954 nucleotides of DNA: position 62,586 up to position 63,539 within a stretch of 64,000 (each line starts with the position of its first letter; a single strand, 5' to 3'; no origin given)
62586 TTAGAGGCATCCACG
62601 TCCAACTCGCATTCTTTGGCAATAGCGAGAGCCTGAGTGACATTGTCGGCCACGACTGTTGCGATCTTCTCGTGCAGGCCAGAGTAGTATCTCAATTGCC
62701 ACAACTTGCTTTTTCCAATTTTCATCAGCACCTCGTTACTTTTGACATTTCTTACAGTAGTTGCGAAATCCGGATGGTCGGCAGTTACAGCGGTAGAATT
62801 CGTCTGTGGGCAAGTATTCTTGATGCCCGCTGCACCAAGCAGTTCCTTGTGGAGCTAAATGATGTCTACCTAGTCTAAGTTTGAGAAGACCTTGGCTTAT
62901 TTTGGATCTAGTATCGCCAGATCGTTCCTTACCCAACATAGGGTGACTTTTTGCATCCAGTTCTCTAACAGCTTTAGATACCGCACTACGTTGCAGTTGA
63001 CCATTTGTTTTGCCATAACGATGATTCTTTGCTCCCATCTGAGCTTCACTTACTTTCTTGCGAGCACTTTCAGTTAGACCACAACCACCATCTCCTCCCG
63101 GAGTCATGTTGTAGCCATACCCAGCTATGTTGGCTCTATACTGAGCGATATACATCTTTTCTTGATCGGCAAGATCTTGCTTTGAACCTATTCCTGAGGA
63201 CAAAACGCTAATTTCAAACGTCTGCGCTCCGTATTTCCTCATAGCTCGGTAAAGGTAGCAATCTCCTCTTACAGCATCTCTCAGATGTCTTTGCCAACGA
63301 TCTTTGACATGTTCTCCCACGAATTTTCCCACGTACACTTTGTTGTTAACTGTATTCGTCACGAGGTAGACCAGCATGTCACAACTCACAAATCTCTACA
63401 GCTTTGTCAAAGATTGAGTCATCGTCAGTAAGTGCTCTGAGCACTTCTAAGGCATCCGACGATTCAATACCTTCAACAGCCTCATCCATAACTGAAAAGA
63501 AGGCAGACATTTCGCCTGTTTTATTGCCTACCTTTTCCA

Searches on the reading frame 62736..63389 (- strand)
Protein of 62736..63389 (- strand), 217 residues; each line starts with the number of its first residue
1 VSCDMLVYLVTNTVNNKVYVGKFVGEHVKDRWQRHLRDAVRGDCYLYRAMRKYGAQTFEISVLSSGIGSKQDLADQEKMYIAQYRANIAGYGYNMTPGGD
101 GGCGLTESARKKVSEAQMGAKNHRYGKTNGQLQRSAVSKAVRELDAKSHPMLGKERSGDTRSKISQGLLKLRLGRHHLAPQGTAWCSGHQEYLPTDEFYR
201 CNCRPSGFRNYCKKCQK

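Call 44: find_encoding_contigs(protein=window:62736-63389:-, flank=10000, max_places=4)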
Protein window:62736-63389:- (217 aa): no gene with exactly this product is on record in the collection.
